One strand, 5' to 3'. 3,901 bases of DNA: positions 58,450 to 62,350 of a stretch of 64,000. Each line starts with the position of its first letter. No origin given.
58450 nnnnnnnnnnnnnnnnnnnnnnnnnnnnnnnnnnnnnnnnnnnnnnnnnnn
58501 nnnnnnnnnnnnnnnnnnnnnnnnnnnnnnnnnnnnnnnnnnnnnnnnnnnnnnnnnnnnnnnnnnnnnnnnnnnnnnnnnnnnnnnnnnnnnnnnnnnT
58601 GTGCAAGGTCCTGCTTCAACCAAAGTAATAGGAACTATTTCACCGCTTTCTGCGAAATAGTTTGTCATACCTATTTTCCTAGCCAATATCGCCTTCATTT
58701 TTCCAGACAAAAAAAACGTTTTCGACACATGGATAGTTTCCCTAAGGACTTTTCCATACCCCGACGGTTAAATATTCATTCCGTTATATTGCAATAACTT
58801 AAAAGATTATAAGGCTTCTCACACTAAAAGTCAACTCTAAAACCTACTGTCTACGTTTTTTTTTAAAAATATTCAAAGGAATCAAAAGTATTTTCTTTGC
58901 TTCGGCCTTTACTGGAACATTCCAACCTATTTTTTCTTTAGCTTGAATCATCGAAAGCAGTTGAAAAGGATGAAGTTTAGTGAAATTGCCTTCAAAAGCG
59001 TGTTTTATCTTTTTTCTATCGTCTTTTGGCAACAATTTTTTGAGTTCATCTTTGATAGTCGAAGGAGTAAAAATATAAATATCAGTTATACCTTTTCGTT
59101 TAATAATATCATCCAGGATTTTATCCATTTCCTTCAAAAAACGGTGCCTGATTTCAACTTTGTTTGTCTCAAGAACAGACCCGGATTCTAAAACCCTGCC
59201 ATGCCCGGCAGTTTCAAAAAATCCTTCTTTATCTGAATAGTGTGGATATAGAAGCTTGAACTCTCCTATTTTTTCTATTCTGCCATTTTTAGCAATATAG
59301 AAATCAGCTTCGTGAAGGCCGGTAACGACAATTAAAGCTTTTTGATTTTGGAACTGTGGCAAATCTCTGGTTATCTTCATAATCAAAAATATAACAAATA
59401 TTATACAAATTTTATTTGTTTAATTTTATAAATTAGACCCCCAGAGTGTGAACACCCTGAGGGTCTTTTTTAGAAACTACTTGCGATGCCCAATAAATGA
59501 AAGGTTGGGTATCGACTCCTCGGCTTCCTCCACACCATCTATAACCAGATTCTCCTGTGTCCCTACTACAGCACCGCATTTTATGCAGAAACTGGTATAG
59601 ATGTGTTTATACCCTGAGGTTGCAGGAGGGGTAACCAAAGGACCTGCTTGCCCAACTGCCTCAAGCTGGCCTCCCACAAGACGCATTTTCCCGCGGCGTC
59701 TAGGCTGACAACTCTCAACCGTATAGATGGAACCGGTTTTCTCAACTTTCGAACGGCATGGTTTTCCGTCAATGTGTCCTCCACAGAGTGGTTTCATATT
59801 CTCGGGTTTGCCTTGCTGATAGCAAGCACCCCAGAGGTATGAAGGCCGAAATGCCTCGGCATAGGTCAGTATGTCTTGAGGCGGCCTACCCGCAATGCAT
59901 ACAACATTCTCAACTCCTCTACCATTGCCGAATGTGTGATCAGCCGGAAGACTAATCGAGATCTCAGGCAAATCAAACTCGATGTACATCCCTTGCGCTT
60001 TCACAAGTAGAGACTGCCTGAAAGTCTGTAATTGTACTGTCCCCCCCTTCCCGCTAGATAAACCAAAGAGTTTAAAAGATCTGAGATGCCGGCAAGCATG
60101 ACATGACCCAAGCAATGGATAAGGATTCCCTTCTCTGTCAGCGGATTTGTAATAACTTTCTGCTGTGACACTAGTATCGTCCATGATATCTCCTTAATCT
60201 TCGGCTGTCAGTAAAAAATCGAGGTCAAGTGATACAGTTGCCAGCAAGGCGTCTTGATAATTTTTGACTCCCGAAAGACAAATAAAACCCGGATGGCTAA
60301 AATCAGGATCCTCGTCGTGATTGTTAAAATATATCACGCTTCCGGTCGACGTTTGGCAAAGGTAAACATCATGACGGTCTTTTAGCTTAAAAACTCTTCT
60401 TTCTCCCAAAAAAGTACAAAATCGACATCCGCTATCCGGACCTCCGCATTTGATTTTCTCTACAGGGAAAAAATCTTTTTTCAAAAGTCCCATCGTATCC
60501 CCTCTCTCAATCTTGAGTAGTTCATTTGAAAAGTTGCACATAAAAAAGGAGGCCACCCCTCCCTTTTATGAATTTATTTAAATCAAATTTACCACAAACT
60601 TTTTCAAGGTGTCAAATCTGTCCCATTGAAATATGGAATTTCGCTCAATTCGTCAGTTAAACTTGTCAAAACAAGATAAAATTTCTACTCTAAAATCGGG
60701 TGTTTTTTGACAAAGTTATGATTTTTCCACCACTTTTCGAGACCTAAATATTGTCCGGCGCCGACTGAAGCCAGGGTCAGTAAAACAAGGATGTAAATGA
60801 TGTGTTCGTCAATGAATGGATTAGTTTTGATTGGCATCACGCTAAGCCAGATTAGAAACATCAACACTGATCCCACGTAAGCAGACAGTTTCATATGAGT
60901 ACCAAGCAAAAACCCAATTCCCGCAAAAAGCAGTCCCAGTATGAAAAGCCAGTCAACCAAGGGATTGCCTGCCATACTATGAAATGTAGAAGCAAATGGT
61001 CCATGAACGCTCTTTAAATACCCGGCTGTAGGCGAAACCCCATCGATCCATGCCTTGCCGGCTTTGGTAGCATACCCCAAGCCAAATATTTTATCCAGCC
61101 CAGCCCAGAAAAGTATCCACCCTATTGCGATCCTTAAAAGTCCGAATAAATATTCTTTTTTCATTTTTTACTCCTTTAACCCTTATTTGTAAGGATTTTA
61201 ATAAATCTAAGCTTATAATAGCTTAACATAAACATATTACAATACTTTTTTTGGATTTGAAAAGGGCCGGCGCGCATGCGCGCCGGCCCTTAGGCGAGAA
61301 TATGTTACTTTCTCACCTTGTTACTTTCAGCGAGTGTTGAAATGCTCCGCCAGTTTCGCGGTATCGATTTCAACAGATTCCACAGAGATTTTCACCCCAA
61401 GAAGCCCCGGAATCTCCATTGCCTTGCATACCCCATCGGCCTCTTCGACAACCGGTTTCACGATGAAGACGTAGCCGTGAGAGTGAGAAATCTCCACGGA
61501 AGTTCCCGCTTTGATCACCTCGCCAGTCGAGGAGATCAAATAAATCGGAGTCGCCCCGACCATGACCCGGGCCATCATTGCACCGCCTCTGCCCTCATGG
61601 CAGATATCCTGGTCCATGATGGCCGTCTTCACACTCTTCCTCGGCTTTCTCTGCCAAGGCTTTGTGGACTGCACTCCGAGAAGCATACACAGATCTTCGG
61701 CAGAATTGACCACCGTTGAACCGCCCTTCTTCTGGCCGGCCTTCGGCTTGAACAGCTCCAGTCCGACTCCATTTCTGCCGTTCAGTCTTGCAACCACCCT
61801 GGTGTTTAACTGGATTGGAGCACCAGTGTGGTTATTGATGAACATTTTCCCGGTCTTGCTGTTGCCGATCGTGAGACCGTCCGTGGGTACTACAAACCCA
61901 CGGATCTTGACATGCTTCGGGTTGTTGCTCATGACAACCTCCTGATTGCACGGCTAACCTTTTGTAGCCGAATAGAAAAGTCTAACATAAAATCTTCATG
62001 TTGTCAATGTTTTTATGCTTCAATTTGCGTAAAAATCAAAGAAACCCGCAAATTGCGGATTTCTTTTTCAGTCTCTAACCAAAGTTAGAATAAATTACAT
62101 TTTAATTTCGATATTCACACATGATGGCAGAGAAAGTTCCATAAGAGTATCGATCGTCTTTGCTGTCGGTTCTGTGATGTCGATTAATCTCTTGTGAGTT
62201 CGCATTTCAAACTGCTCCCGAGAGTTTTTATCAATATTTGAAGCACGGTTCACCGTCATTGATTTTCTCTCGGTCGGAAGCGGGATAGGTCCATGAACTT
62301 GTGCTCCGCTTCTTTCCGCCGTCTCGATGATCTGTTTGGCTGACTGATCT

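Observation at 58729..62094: Five-gene non-ribosomal insertion splitting rpsJ from rplC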

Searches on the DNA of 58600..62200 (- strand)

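Call 8: search_rna_families(source=window, start=58600, end=62200, threshold=evalue, max_evalue=5, show_alignments=2)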
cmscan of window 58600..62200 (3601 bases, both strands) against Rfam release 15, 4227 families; matches with E-value up to 5: 8.
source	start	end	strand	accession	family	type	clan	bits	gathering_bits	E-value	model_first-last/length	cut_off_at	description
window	62038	62116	-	RF00512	Leu_leader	Cis-reg; leader;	-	23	50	0.13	1-148/148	no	Leucine operon leader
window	61260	61292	-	RF02629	RmaA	Gene; sRNA;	-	21.8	57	1.5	14-47/113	no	Regulator of motility and amylovoran A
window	61962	62066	+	RF00512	Leu_leader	Cis-reg; leader;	-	21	50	0.43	1-148/148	no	Leucine operon leader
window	59374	59471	+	RF00514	His_leader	Cis-reg; leader;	-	20.5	49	3.5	1-126/126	no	Histidine operon leader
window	61262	61291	-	RF02346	ar35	Gene; sRNA;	-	19.6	45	1.2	109-138/144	no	Alphaproteobacterial sRNA ar35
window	61237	61291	+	RF01811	PtaRNA1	Gene; antitoxin;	-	19.3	47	1.6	1-72/72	no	Plasmid transferred anti-sense RNA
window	61252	61325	-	RF00558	L20_leader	Cis-reg; leader;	-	17.7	58.7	4.9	1-127/127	no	Ribosomal protein L20 leader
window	62003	62068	+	RF01472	rli40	Gene; sRNA;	-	14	100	3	1-263/263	no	Listeria sRNA rli40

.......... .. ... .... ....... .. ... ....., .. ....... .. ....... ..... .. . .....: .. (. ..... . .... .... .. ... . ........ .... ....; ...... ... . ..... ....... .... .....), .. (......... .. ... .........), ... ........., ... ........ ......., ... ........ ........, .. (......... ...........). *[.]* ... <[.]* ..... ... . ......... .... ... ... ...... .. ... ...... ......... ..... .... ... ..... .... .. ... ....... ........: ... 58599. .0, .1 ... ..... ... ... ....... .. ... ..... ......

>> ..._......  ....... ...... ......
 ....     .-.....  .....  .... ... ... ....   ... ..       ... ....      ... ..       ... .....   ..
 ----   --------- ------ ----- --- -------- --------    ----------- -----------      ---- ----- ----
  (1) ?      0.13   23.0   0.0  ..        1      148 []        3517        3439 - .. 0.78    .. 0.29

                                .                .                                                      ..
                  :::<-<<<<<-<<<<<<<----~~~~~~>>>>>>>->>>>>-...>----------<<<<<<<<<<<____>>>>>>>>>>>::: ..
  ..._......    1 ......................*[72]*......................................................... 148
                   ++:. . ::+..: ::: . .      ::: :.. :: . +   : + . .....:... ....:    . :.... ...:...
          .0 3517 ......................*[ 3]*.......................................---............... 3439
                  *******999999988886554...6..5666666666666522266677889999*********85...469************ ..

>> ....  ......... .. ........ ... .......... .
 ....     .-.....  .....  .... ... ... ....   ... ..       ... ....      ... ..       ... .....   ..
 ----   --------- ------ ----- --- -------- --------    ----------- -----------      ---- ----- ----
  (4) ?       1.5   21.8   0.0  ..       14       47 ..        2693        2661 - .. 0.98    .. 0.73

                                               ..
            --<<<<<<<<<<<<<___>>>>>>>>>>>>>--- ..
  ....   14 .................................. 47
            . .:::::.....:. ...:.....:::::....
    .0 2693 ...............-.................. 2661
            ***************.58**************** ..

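Call 75: build_rna_model(alignment_id=A6)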
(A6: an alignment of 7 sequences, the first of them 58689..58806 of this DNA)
Model R1 built from alignment A6 (7 sequences, 146 columns); structure: RNAalifold consensus.
model positions 119; base pairs 24; branch points 2; effective number of sequences 1.4; information 0.591 bits per position. Calibrated on 0.2 Mb of random sequence (short: E-values are rough).
structure used (alignment columns):
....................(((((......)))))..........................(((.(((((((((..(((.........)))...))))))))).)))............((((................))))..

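Call 76: search_with_rna_model(model_id=R1, sources=[window, L002, L003, L004, L005, L006, L007, L008, L009, L010, L016, L024, L032, L033, L037, L038, L039, L041, L044, L089, L011, L012, L015, L018, L021, L029, L034, L054, L069, L081], max_evalue=1, make_alignment=true)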
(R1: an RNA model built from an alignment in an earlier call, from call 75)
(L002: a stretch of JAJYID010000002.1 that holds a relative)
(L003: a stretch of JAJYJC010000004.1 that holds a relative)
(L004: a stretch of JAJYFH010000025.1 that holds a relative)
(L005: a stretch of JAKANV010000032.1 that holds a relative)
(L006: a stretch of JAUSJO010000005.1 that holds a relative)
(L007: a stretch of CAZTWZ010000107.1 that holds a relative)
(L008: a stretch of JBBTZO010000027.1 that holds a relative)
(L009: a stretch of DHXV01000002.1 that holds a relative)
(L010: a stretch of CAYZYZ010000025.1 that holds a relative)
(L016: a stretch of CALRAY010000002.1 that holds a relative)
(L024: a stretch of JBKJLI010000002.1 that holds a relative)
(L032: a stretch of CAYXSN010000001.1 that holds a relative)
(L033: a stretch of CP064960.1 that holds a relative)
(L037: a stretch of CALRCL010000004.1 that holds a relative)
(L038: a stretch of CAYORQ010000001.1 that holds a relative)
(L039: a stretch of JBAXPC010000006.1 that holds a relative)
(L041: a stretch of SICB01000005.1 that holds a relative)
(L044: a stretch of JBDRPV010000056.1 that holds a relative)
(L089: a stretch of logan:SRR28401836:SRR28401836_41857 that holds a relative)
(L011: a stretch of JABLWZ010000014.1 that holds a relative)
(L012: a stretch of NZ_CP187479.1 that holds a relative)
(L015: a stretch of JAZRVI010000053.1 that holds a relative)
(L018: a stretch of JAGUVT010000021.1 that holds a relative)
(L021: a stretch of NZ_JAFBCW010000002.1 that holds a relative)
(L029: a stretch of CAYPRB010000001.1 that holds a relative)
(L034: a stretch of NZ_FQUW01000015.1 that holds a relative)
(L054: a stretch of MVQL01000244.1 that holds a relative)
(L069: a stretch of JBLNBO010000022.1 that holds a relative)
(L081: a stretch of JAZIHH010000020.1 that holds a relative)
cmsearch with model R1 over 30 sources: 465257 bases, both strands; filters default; matches with E-value up to 1: 10.
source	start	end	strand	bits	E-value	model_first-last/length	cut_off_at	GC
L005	432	549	+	138.9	9.4e-21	1-119/119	no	0.29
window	58687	58804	-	128.3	6.6e-19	1-119/119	no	0.35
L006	7886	8006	+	127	1.1e-18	1-119/119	no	0.28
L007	87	211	+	121.5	9.8e-18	1-119/119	no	0.3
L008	2705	2829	+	119.9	1.8e-17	1-119/119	no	0.27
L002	2981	3100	+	119.3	2.3e-17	1-119/119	no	0.32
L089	4941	5061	+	118.8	2.9e-17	1-119/119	no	0.31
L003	7883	8006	+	96.7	1.9e-13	1-119/119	no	0.35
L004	2514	2622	+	45.9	0.00012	1-119/119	no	0.35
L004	2320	2452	+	27.5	0.18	1-119/119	no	0.32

Alignment A9: 10 matches aligned to the model, 179 columns, each read 5' to 3' on its own strand. Consensus structure (alignment columns), stored with it:
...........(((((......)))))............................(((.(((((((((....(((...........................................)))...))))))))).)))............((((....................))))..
